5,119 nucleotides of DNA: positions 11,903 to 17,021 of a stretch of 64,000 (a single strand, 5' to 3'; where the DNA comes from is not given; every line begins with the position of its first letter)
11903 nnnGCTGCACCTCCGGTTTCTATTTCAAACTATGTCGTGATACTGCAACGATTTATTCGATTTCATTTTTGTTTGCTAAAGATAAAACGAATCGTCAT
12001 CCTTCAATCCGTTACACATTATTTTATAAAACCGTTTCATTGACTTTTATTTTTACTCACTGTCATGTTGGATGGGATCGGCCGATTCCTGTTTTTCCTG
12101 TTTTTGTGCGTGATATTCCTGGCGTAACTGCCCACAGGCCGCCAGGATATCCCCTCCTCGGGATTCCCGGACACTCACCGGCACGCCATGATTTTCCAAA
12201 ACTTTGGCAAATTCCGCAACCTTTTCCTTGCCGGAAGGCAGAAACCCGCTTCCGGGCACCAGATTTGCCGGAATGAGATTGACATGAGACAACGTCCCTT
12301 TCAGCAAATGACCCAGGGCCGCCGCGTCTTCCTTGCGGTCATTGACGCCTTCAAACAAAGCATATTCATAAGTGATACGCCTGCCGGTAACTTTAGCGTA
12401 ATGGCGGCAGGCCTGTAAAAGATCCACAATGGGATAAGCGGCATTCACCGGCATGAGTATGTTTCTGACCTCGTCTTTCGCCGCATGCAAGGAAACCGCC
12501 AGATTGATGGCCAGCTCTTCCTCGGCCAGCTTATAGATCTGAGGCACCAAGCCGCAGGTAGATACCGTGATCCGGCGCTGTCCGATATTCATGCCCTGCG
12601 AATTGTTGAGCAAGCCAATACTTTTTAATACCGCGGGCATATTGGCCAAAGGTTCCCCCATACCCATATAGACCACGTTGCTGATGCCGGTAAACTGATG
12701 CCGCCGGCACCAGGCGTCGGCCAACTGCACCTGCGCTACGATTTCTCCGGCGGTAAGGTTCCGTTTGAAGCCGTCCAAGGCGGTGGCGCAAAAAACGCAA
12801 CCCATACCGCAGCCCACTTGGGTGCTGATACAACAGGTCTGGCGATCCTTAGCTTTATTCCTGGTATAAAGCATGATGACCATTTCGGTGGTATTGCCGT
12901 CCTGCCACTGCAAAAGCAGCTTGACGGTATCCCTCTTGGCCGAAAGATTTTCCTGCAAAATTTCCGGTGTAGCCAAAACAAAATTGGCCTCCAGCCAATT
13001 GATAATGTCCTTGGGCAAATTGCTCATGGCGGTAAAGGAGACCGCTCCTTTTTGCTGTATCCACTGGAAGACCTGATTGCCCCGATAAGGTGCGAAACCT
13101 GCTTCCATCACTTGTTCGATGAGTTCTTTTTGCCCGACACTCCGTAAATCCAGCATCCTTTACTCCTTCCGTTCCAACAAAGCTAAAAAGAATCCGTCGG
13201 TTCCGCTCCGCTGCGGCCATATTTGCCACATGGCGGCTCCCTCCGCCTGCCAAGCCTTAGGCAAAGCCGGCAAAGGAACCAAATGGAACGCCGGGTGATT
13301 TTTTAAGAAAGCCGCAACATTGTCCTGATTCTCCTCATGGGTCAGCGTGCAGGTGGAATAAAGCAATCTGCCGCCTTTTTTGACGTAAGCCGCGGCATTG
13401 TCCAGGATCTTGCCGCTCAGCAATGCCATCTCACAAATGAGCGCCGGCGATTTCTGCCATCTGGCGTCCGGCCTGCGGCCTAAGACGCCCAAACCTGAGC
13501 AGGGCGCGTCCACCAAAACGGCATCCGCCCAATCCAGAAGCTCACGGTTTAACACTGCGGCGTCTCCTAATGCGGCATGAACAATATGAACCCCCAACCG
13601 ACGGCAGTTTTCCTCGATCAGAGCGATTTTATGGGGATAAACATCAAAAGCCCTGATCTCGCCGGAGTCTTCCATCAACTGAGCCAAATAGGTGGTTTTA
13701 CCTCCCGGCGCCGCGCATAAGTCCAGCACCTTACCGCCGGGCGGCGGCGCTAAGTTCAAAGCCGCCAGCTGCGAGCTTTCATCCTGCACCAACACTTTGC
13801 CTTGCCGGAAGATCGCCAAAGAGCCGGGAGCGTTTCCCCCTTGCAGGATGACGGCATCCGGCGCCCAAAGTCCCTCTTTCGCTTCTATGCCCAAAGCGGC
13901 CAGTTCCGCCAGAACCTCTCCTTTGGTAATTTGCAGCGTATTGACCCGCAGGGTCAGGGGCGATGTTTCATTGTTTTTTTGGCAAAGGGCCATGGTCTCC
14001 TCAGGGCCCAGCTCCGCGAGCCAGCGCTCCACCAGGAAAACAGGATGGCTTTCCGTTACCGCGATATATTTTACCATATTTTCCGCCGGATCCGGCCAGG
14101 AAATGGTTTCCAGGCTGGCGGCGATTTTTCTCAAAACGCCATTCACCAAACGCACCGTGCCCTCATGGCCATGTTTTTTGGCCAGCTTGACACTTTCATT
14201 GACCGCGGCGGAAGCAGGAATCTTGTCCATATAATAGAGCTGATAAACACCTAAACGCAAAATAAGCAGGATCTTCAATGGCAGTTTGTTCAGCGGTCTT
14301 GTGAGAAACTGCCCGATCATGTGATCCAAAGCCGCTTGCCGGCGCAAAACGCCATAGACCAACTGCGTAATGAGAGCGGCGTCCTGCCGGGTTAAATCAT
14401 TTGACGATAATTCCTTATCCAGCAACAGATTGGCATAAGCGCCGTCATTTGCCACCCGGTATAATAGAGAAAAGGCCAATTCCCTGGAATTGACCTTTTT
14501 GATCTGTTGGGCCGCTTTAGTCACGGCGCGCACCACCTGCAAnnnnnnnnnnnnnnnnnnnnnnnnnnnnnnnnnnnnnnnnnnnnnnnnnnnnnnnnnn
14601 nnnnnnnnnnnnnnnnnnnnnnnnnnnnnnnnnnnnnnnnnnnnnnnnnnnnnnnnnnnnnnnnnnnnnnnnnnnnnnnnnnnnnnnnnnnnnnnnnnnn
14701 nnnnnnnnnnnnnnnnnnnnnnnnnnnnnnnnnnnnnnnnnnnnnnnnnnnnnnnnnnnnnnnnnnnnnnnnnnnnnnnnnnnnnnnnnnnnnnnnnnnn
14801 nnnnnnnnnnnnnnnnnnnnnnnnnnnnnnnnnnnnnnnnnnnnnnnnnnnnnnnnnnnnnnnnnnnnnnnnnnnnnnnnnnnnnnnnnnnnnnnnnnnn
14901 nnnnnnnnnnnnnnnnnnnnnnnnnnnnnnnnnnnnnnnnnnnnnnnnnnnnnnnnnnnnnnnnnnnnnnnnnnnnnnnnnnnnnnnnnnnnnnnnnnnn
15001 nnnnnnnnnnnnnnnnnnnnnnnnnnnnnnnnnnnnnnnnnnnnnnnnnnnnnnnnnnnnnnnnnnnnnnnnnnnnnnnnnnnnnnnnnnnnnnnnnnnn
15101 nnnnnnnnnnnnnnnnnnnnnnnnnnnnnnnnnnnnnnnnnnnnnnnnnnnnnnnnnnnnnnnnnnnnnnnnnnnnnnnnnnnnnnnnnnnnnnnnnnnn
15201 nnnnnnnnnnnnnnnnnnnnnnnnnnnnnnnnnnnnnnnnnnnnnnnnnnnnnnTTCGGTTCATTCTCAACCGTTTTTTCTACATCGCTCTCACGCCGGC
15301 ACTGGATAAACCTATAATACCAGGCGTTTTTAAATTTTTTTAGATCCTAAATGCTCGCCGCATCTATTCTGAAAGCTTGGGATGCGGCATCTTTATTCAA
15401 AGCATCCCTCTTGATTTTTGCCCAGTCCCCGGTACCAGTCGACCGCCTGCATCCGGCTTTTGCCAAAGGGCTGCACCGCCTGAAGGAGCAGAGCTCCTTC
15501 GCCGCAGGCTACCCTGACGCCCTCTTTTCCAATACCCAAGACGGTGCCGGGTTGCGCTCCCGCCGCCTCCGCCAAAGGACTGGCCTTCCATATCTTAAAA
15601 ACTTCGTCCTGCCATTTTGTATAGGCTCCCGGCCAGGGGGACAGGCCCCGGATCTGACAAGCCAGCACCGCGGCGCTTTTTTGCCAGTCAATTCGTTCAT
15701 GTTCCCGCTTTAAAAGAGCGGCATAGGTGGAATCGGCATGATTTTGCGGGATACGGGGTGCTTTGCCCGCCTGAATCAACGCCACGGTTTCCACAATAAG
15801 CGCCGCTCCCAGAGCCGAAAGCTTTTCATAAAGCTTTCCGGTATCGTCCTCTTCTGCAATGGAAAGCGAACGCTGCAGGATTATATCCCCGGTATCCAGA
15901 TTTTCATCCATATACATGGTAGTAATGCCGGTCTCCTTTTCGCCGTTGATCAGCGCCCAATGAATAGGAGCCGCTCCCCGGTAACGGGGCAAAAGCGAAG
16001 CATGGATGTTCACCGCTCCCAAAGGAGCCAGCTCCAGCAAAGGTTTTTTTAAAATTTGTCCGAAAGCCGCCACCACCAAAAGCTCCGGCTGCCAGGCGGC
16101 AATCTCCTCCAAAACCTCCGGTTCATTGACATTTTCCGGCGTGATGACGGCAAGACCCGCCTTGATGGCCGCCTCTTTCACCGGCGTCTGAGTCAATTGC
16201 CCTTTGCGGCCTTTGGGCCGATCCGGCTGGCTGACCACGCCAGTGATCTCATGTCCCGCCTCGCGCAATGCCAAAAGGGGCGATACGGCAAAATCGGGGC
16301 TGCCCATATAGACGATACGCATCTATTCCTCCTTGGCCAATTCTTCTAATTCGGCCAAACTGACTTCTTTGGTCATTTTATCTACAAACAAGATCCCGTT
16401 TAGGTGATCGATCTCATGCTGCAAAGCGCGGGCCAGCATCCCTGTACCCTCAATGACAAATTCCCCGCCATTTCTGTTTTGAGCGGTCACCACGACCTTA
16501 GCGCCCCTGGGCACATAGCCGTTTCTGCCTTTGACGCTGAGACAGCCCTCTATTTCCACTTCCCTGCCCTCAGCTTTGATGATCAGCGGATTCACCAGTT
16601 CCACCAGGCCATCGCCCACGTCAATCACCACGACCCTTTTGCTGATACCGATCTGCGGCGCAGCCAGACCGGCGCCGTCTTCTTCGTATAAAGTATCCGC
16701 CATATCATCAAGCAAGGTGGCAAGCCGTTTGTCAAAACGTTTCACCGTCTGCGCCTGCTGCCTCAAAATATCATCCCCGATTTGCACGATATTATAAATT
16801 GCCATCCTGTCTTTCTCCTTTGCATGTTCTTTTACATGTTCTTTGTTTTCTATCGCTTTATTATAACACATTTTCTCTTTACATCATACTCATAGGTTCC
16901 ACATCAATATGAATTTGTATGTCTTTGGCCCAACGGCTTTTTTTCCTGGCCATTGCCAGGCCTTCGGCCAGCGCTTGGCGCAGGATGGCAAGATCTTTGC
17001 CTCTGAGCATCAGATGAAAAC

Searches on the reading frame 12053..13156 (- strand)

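Call 50: search_protein_families(library=ncbifam, proteins=[window:12053-13156:-], max_evalue=1e-10)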
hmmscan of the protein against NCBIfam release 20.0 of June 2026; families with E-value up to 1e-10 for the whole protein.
window:12053-13156:- (367 aa): 8 families
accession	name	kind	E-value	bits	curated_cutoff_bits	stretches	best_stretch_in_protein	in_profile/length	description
TIGR00048.1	rRNA_mod_RlmN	equivalog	1.7e-113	379.2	290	1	4-354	9-352/355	dual-specificity RNA methyltransferase RlmN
NF011031.0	PRK14461.1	equivalog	1.7e-94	316.9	601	1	9-346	15-363/372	ribosomal RNA large subunit methyltransferase N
NF008396.0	PRK11194.1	equivalog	1.8e-79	267.3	633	1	5-349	16-358/379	dual-specificity RNA methyltransferase RlmN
TIGR04432.1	rSAM_Cfr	equivalog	1.9e-68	231.3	550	1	14-346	10-340/341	Cfr family 23S rRNA (adenine(2503)-C(8))-methyltransferase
NF000424.4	CfrAB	exception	5.3e-68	229.9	530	1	16-345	10-337/338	Cfr family 23S rRNA (adenine(2503)-C(8))-methyltransferase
NF011024.0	PRK14453.1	equivalog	9.7e-68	228.9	468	1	17-351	16-347/348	23S rRNA (adenine(2503)-C(8))-methyltransferase Cfr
NF011034.0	PRK14464.1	equivalog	2.9e-61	207.2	422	1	61-359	59-341/348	RNA methyltransferase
NF011040.0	PRK14470.1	equivalog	8.2e-58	196.5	441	1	11-345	8-332/338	ribosomal RNA large subunit methyltransferase N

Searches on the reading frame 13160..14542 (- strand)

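Call 50: search_protein_families(library=ncbifam, proteins=[window:13160-14542:-], max_evalue=1e-10)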
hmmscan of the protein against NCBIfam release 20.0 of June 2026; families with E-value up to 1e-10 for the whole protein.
window:13160-14542:- (460 aa): 11 families
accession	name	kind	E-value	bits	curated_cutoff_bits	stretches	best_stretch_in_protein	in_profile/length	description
NF011494.0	PRK14902.1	equivalog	1.3e-145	485.7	319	1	16-459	2-443/444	16S rRNA (cytosine(967)-C(5))-methyltransferase RsmB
NF011493.0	PRK14901.1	equivalog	4.5e-128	427.8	540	1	16-459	2-446/447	16S rRNA (cytosine(967)-C(5))-methyltransferase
TIGR00563.1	rsmB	equivalog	9.1e-115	384.2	269.05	1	20-459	1-436/437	16S rRNA (cytosine(967)-C(5))-methyltransferase RsmB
NF008149.0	PRK10901.1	equivalog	2.2e-85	287.2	375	1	13-459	5-433/434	16S rRNA (cytosine(967)-C(5))-methyltransferase RsmB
NF011495.0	PRK14903.1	equivalog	5e-74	249.7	503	1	18-422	4-391/431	16S rRNA (cytosine(967)-C(5))-methyltransferase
TIGR00446.1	nop2p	subfamily_domain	3e-47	161.1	210.45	1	198-456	1-262/264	NOL1/NOP2/sun family putative RNA methylase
NF041567.1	mtaseRsmF_Thermus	equivalog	2.3e-40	138.5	690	1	192-460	19-292/443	16S rRNA (cytosine(1407)-C(5))-methyltransferase RsmF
NF008898.0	PRK11933.1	equivalog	4.9e-38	130.8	588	1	182-458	28-310/480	16S rRNA (cytosine(1407)-C(5))-methyltransferase RsmF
NF040814.1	tRNA_cyt_mtase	equivalog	6.8e-26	91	550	1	197-415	36-251/305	tRNA (cytosine(49)-C(5))-methyltransferase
TIGR01951.1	nusB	equivalog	5.7e-24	84.9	88.35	1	18-143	4-130/131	transcription antitermination factor NusB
NF001223.0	PRK00202.1-1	equivalog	1.2e-16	61.1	131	1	20-140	13-140/146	transcription antitermination factor NusB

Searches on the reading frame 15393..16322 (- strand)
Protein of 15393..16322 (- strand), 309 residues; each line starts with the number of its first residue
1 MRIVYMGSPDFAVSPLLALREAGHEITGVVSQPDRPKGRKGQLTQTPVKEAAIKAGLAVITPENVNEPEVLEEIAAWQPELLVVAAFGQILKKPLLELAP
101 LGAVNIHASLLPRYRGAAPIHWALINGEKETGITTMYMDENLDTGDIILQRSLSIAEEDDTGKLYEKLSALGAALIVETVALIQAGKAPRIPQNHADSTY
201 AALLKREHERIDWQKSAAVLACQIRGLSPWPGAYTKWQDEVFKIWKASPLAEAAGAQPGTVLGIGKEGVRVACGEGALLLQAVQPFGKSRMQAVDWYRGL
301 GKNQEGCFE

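Call 51: search_protein_families(library=ncbifam, proteins=[window:15393-16322:-], max_evalue=1e-10)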
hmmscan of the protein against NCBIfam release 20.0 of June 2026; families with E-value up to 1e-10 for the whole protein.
window:15393-16322:- (309 aa): 7 families
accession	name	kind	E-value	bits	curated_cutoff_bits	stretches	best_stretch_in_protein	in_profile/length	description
TIGR00460.1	fmt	equivalog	2.2e-90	303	201.5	1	1-300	1-304/315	methionyl-tRNA formyltransferase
NF005998.1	PRK08125.1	equivalog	1.1e-59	202.5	777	1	7-292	7-288/649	bifunctional UDP-4-amino-4-deoxy-L-arabinose formyltransferase/UDP-glucuronic acid oxidase ArnA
NF005414.0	PRK06988.1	equivalog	1.7e-54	184.9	316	1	2-280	4-282/311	formyltransferase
TIGR00639.1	PurN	equivalog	2.8e-21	75.9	150.1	1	67-185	68-186/192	phosphoribosylglycinamide formyltransferase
NF004684.0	PRK06027.1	subfamily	7.2e-16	58.7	223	1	66-165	153-252/286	formyltetrahydrofolate deformylase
TIGR00655.1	PurU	equivalog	4e-15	56.2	285.95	1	65-166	147-248/280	formyltetrahydrofolate deformylase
NF005755.0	PRK07579.1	equivalog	6.5e-11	42.5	238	1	103-191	88-175/245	dTDP-4-amino-4,6-dideoxyglucose formyltransferase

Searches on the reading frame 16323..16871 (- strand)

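Call 51: search_protein_families(library=ncbifam, proteins=[window:16323-16871:-], max_evalue=1e-10)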
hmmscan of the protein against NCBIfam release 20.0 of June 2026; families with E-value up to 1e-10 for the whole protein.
window:16323-16871:- (182 aa): 6 families
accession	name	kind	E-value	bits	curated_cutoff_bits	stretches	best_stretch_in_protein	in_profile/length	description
TIGR00079.1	pept_deformyl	equivalog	9.2e-47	158.6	103.95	1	27-177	3-158/161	peptide deformylase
NF001159.1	PRK00150.1-3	subfamily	2.4e-45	154.1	125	1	25-176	2-160/167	peptide deformylase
NF011189.0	PRK14595.1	equivalog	1.5e-33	115.8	232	1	23-177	1-157/162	peptide deformylase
NF009483.0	PRK12846.1-4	equivalog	1.2e-29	103.3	267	1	23-167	1-157/193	peptide deformylase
NF009484.0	PRK12846.1-5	equivalog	7.6e-28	97.3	190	1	23-168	1-149/165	peptide deformylase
NF006670.0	PRK09218.1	equivalog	1.3e-22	80.3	162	1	33-161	9-135/136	peptide deformylase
